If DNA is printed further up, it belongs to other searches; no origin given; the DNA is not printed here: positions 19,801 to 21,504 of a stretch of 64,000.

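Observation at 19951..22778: Translationally coupled pair of B12-binding radical SAM (DUF4070-type) enzymes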

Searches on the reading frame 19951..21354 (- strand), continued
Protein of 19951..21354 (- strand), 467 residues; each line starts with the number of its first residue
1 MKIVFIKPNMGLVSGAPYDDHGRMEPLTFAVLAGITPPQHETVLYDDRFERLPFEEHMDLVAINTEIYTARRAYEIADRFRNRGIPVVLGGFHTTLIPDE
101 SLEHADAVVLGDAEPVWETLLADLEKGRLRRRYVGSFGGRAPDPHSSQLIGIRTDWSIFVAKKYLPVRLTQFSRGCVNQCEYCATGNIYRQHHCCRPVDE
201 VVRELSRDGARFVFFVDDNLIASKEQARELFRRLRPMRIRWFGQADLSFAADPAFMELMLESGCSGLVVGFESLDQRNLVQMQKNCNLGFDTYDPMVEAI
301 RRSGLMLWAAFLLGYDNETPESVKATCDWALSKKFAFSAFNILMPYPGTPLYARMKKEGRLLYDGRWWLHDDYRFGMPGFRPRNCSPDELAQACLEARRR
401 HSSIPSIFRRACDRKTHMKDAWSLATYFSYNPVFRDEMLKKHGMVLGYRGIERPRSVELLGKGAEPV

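Call 20: find_encoding_contigs(protein=P0237, flank=10000, max_places=1)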
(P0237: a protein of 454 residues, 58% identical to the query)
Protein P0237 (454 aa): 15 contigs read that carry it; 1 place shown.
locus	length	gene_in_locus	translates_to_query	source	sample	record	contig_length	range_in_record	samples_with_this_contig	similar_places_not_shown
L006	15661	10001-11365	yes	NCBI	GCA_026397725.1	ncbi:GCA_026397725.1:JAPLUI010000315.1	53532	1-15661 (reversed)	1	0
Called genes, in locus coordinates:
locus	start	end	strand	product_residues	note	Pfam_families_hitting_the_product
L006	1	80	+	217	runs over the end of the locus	PF04403:PqiA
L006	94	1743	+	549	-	PF02470:MlaD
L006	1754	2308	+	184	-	PF03886:ABC_trans_aux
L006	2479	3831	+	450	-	PF02310:B12-binding, PF04055:Radical_SAM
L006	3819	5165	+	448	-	PF02310:B12-binding (weak), PF04055:Radical_SAM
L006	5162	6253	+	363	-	-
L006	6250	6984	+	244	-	-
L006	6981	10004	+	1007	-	PF03321:GH3, PF23571:GH3_M, PF02310:B12-binding (weak), PF04055:Radical_SAM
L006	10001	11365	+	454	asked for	PF02310:B12-binding (faint), PF04055:Radical_SAM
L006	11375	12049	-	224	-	PF13606:Ank_3 (faint), PF12796:Ank_2, PF13637:Ank_4 (weak), PF13857:Ank_5 (weak), PF12796:Ank_2 (weak), PF00023:Ank (weak)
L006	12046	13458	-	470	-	PF07690:MFS_1, PF00854:PTR2 (faint), PF07690:MFS_1 (weak)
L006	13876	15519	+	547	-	PF01408:GFO_IDH_MocA, PF19051:GFO_IDH_MocA_C2, PF22725:GFO_IDH_MocA_C3 (faint)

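Call 27: find_related_loci(query=A1, collection=genome_contigs, flank=10000)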
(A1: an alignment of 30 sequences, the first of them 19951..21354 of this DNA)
Query A1 (467 aa) in genome_contigs; peptide patterns used: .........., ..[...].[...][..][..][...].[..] (x = any residue, [..] = any of these).
454 stretches matched a pattern; 435 encode a relative of the query (tblastn E <= 1e-3); the best 80 are kept; 80 distinct loci.
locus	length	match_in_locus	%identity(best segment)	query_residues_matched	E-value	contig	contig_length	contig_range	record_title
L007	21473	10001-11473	88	1-467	0e+0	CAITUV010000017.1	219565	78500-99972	MAG: uncultured Myxococcales bacterium isolate LaPlata_bin-3248 genome assembly, contig: bin-3248:17/88, whole genome sh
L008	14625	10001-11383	75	1-467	0e+0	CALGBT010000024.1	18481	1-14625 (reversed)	MAG TPA_asm: uncultured proteobacterium isolate ERR2206791_bin.31_CONCOCT_v1.1_MAG genome assembly, contig: ERZ890953.69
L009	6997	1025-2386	72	1-460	0e+0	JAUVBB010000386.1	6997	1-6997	MAG: Deltaproteobacteria bacterium isolate CSMAG_234 CSMAG_234_k127_15345404_length_6997_cov_11.0000, whole genome shotg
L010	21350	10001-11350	73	1-456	0e+0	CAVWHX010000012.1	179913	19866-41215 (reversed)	MAG: uncultured delta proteobacterium isolate MFD01476.bin.2.53 genome assembly, contig: contig_76314, whole genome shot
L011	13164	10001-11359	70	1-459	0e+0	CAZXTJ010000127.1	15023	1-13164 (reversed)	MAG TPA_asm: uncultured bacterium isolate binchicken_co56_54 genome assembly, contig: NODE_1111_length_15023_cov_6.22962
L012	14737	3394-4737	70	1-454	0e+0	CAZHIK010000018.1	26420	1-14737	MAG TPA_asm: uncultured Enterobacterales bacterium isolate SRP167671_co1_110 genome assembly, contig: NODE_2076_length_2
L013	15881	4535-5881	69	3-453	0e+0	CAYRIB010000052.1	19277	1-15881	MAG TPA_asm: uncultured Myxococcales bacterium isolate SRP294416_co1_37 genome assembly, contig: NODE_5633_length_19277_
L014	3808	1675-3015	64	1-453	0e+0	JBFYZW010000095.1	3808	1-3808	MAG: Deltaproteobacteria bacterium isolate PPR_0449 k121_4260109, whole genome shotgun sequence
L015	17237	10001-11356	64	1-458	0e+0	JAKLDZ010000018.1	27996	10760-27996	MAG: Myxococcota bacterium isolate RA.bin121 RA.bin121_18, whole genome shotgun sequence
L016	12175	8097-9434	61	2-453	0e+0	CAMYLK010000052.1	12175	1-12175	MAG: uncultured Desulfobulbaceae bacterium isolate FCS_M_Desulfobacterota_12 genome assembly, contig: NODE_5165_length_1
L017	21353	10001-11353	64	1-457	0e+0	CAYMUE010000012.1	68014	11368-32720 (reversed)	MAG TPA_asm: uncultured Polyangiaceae bacterium isolate SRP216815_co1_51 genome assembly, contig: NODE_459_length_68014_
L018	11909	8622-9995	65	1-454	0e+0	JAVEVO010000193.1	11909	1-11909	MAG: Myxococcota bacterium isolate BF4_123 NODE_17347_length_11909_cov_5.892208_Biofilm4, whole genome shotgun sequence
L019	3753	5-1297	64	22-458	0e+0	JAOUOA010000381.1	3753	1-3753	MAG: Spirochaetia bacterium isolate 8_1_Oct_SF_Bin1 8_1_Oct_SF_Bin1_scaffold_32737_c1, whole genome shotgun sequence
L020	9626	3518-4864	63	1-456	0e+0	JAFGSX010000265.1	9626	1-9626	MAG: Deltaproteobacteria bacterium isolate Zod_Metabat.937 k87_6591075, whole genome shotgun sequence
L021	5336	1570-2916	62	1-456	0e+0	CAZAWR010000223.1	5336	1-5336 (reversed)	MAG TPA_asm: uncultured Polyangiaceae bacterium isolate binchicken_co266_243 genome assembly, contig: NODE_36819_length_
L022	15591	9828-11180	63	1-459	0e+0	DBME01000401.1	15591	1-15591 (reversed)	MAG TPA_asm: Holophagaceae bacterium UBA706 UBA706_contig_8059, whole genome shotgun sequence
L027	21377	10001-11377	59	1-465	7e-180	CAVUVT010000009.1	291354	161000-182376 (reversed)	MAG: uncultured Verrucomicrobiae bacterium isolate MFD05580.bin.2.12 genome assembly, contig: contig_29888, whole genome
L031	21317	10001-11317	59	1-448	2e-177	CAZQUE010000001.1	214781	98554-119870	MAG TPA_asm: uncultured bacterium isolate SRP304446_co1_153 genome assembly, contig: NODE_9_length_214781_cov_14.563812,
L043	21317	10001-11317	57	1-448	7e-173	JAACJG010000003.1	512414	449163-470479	MAG: Candidatus Rifleibacterium amylolyticum isolate CH46 Scaffold02, whole genome shotgun sequence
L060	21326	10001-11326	47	1-447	1e-143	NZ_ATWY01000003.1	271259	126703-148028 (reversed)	Butyrivibrio sp. NC2007 G632DRAFT_scaffold00003.3_C, whole genome shotgun sequence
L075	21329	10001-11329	46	1-449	3e-138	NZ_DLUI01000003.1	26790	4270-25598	MAG: Sulfuricurvum kujiense isolate UBA12443 contig_6274, whole genome shotgun sequence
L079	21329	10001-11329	44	1-449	1e-133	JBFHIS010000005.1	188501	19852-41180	MAG: Sulfurimonadaceae bacterium isolate Mix_sand07.2021.05.G.45 k141_215782_length_188501_cov_28.0532, whole genome sho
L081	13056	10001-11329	45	1-449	7e-132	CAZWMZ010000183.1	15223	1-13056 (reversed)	MAG TPA_asm: uncultured Nitratifractor sp. isolate binchicken_co219_159 genome assembly, contig: k141_65777, whole genom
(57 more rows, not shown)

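Call 31: search_protein_families(library=pfam, proteins=[L075:7571-8689:+, L031:345-1958:-, L022:5782-6513:+, L081:2149-2775:+, L079:11329-12006:+, L043:11386-12792:-, L081:479-1576:+, L079:1400-2053:+, L060:4812-5996:+, L027:4364-5101:+], max_evalue=0.1)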
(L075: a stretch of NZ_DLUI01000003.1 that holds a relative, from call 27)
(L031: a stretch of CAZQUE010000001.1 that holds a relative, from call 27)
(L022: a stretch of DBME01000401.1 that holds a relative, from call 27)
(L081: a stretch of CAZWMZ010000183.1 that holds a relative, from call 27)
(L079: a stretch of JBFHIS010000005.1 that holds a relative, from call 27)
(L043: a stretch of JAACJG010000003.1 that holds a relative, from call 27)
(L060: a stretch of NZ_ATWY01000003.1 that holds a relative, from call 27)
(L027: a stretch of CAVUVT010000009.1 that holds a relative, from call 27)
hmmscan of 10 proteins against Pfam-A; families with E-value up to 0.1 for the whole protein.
L075:7571-8689:+ (372 aa): 2 families
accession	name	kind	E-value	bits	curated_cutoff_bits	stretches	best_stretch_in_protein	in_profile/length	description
PF10787.14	YfmQ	-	0.051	13.7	22.9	1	154-200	77-123/133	Uncharacterised protein from bacillus cereus group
PF00583.31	Acetyltransf_1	-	0.088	13.5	20.7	0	56-104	34-74/116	Acetyltransferase (GNAT) family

L031:345-1958:- (537 aa): 4 families
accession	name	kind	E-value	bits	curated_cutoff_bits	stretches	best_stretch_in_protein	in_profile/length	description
PF03321.19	GH3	-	1.8e-46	159.2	23.6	1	25-289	4-283/304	GH3 family N-terminal domain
PF23571.1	GH3_M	-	9.4e-15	54.9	23.6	1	334-399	3-75/75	GH3 family central domain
PF25146.1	GH3_N_vert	-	0.012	16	34.1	1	255-299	25-64/68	Vertebrate GH3, N-terminal domain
PF23572.1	GH3_C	-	0.045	14.9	23.6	1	431-520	22-115/119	GH3 family C-terminal domain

L022:5782-6513:+ (243 aa): 0 families

L081:2149-2775:+ (208 aa): 4 families
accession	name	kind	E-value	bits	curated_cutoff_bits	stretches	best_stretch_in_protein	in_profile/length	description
PF08332.16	CaMKII_AD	-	0.00017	22.2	22.1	1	39-161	3-123/128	Calcium/calmodulin dependent protein kinase II association domain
PF14534.12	DUF4440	-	0.00031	21.6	25.2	1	44-157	4-107/107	Domain of unknown function (DUF4440)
PF20462.4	DUF6715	-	0.0052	16.8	27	1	75-160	105-182/192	Domain of unknown function (DUF6715)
PF24390.1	PRTase-CE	-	0.059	13.7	27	1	21-118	18-114/253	PRTase-CE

L079:11329-12006:+ (225 aa): 0 families

L043:11386-12792:- (468 aa): 2 families
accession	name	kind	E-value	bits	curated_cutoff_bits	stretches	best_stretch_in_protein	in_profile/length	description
PF19962.4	EAD9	-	0.027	14.7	25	0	156-182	33-59/62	Effector-associated domain 9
PF16299.10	DUF4941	-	0.039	13.6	28.8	1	323-452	58-185/265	Domain of unknown function (DUF4941)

L081:479-1576:+ (365 aa): 1 family
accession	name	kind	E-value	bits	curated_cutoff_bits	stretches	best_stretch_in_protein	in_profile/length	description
PF00487.30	FA_desaturase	-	1.1e-22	81.5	29.7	1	97-339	2-241/253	Fatty acid desaturase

L079:1400-2053:+ (217 aa): 2 families
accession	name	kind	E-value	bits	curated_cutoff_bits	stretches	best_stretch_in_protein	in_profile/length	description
PF01569.27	PAP2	-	0.0015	18.7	27.2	1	145-202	51-113/130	PAP2 superfamily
PF14378.12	PAP2_3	-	0.005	17.1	27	1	142-206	123-187/190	PAP2 superfamily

L060:4812-5996:+ (394 aa): 1 family
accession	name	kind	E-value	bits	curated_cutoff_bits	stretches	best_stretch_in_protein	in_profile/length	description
PF03222.19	Trp_Tyr_perm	-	1.6e-16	60.9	22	1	12-388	1-391/393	Tryptophan/tyrosine permease family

L027:4364-5101:+ (245 aa): 1 family
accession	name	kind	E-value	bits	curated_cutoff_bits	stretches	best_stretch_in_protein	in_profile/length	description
PF00132.30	Hexapep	-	0.00029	20.8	27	0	194-215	2-23/36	Bacterial transferase hexapeptide (six repeats)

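Call 32: search_protein_families(library=ncbifam, proteins=[L075:7571-8689:+, L031:345-1958:-, L022:5782-6513:+, L081:2149-2775:+, L079:11329-12006:+, L043:11386-12792:-, L081:479-1576:+, L079:1400-2053:+, L060:4812-5996:+, L027:4364-5101:+], max_evalue=0.1)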
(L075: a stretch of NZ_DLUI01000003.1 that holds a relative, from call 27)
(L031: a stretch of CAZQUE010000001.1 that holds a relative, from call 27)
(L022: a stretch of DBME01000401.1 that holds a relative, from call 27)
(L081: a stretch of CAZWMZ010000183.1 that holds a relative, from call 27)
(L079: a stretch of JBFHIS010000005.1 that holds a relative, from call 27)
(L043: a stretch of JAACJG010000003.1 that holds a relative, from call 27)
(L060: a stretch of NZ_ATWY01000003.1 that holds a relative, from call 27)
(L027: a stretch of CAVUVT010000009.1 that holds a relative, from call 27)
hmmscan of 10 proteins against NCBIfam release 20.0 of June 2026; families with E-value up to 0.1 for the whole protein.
L075:7571-8689:+ (372 aa): 2 families
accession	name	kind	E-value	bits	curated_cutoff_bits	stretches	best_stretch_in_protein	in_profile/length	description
NF000115.2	AAC_6p_Iad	exception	0.057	13.5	275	0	31-105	18-90/144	aminoglycoside N-acetyltransferase AAC(6')-Iad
NF005858.0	PRK07787.1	subfamily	0.061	11.7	575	1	89-146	187-245/471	acyl-CoA synthetase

L031:345-1958:- (537 aa): 1 family
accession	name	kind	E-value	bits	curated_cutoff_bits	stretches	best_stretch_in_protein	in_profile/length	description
NF052613.1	OlsH_GH3_orni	equivalog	2.4e-09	36.2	620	1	34-128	39-135/524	lyso-ornithine lipid synthetase OlsH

L022:5782-6513:+ (243 aa): 0 families

L081:2149-2775:+ (208 aa): 4 families
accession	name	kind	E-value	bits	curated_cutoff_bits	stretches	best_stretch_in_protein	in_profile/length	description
TIGR02246.1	TIGR02246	subfamily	0.0023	17.9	33.95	1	39-161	4-122/128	SgcJ/EcaC family oxidoreductase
TIGR01167.1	LPXTG_anchor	domain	0.009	16.6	15.9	1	176-207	7-34/34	LPXTG cell wall anchor domain-containing protein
TIGR04211.1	SH3_and_anchor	equivalog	0.012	15.2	65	1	175-207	162-194/198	TIGR04211 family SH3 domain-containing protein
NF041738.1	GG_III-CTERM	domain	0.021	14.7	22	1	184-207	3-27/28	GGIII-like transmembrane region-containing protein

L079:11329-12006:+ (225 aa): 0 families

L043:11386-12792:- (468 aa): 0 families

L081:479-1576:+ (365 aa): 1 family
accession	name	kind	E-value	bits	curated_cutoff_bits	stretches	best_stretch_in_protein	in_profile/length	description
NF052548.1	FAdesatDesABac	equivalog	0.0013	17.9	500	1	72-160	29-114/328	Delta(5) desaturase DesA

L079:1400-2053:+ (217 aa): 0 families

L060:4812-5996:+ (394 aa): 2 families
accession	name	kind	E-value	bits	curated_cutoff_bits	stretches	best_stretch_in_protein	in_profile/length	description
TIGR00837.1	araaP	subfamily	5.9e-15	55.5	350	1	20-382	3-380/381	aromatic amino acid transporter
NF007789.0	PRK10483.1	equivalog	0.0065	15.8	515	0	8-273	5-269/414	tryptophan permease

L027:4364-5101:+ (245 aa): 3 families
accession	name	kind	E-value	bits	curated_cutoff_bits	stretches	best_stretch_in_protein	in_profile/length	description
TIGR02353.1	NRPS_term_dom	equivalog_domain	1.1e-05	24.1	423.1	1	67-215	48-182/695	Pls/PosA family non-ribosomal peptide synthetase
NF050158.1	CarbAnhydGPos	equivalog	0.036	13.7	250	1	161-217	72-129/172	gamma carbonic anhydrase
NF007076.0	PRK09527.1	equivalog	0.095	12.1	347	0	141-215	77-153/203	galactoside O-acetyltransferase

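Call 51: predict_structure(alignment_id=A1)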
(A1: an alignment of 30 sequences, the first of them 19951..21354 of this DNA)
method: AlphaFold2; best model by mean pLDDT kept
length: 467 residues; sequences in the alignment: 30
mean_pLDDT: 88.2   pTM: 0.89
mean pLDDT of the five models: 88.2, 87.6, 87.5, 85.8, 84.1
residues with pLDDT >= 90: 282; 70-90: 149; 50-70: 20; < 50: 16
segments of 3 or more residues with pLDDT < 50: 140-145, 458-467
pLDDT, mean of each block of 10 residues (from residue 1): 97 92 85 95 94 96 96 98 98 95 98 94 98 81 59 88 83 78 87 85 86 73 80 92 85 92 91 86 71 89 93 90 96 95 89 94 94 93 95 96 94 92 90 87 92 63 37
secondary structure, 60 per line:
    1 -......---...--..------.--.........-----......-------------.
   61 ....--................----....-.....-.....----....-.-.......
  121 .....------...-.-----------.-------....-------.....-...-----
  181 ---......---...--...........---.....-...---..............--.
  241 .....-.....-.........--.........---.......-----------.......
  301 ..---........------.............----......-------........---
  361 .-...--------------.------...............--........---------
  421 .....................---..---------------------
elements in order: E2-7 E11-13 H27-35 E41-46 E60-64 H67-82 E87-90 H92-96 H98-102 E107-110 H114-125 E132-134 H156-159 E167-171 E173-175 H184-189 E193-195 H198-208 E212-216 H224-237 E240-245 H247-251 H253-261 E264-272 H276-282 H294-302 E306-313 H320-332 E337-342 H350-357 H387-401 H404-411 H421-441

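Call 53: fold_search(model_id=the predicted structure, library=pdb)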
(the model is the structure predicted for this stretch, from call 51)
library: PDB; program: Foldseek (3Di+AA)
matches with E <= 10: 1698; with E <= 0.001: 49
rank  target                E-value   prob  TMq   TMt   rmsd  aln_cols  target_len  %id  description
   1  6fd2_A                4.7e-18  1.00  0.66  0.68   9.4       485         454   17  Radical SAM 1,2-diol dehydratase AprD4 in complex with its substrate paromamine (released 2018-01-17)
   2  6fd2_B                5.0e-18  1.00  0.66  0.68   9.2       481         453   17  Radical SAM 1,2-diol dehydratase AprD4 in complex with its substrate paromamine (released 2018-01-17)
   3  6wte_B                7.8e-17  1.00  0.63  0.56   9.0       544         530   17  Structure of radical S-adenosylmethionine methyltransferase, TsrM, from Kitasatospora setae with cobalamin and [4Fe-4S (released 2020-12-23)
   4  6wte_A                1.8e-16  1.00  0.60  0.50   5.5       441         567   19  Structure of radical S-adenosylmethionine methyltransferase, TsrM, from Kitasatospora setae with cobalamin and [4Fe-4S (released 2020-12-23)
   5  6wtf_A                1.9e-16  1.00  0.60  0.52   5.6       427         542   19  Structure of radical S-adenosylmethionine methyltransferase, TsrM, from Kitasatospora setae with tryptophan substrate  (released 2020-12-23)
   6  6wtf_B                5.3e-16  1.00  0.61  0.53   7.8       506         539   19  Structure of radical S-adenosylmethionine methyltransferase, TsrM, from Kitasatospora setae with tryptophan substrate  (released 2020-12-23)
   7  9ccb                  1.4e-14  1.00  0.56  0.62   9.7       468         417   18  X-ray crystal structure of methyl-coenzyme M reductase glutamine methylase (MgmA) from Methanothermobacter marburgensis  (released 2025-01-01)
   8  9n1d                  3.8e-13  1.00  0.63  0.48   7.8       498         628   15  Crystal structure of CysS from Corallococcus sp. CA054B with 5'-deoxyadenosine and methionine bound (released 2026-01-28)
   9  9n1c                  8.2e-12  1.00  0.62  0.48   5.2       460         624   15  Crystal structure of CysS from Corallococcus sp. CA054B with 5'-deoxyadenosine, methionine, and pantetheinylated 3-ethox (released 2026-01-28)
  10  7mjx_A                2.5e-11  1.00  0.58  0.61   4.8       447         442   16  MiaB in the complex with 5'-deoxyadenosine, methionine and RNA (released 2021-09-15)
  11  5ul4                  3.2e-11  1.00  0.65  0.44   6.6       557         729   12  Structure of Cobalamin-dependent S-adenosylmethionine radical enzyme OxsB with aqua-cobalamin and S-adenosylmethionine b (released 2017-04-19)
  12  7kdy_A                3.6e-11  1.00  0.58  0.42   9.1       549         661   16  Crystal structure of Streptomyces tokunonesis TokK with hydroxycobalamin, 5'-deoxyadenosine, methionine, and (2R)-pant (released 2022-01-12)
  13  5ul3                  5.6e-11  1.00  0.62  0.42   6.9       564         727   12  Structure of Cobalamin-dependent S-adenosylmethionine radical enzyme OxsB with aqua-cobalamin bound (released 2017-04-19)
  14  7kdy_B                7.4e-11  1.00  0.59  0.43   9.3       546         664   16  Crystal structure of Streptomyces tokunonesis TokK with hydroxycobalamin, 5'-deoxyadenosine, methionine, and (2R)-pant (released 2022-01-12)
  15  7mjz                  8.2e-11  1.00  0.57  0.60   6.5       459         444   16  The structure of MiaB with pentasulfide bridge (released 2021-09-15)
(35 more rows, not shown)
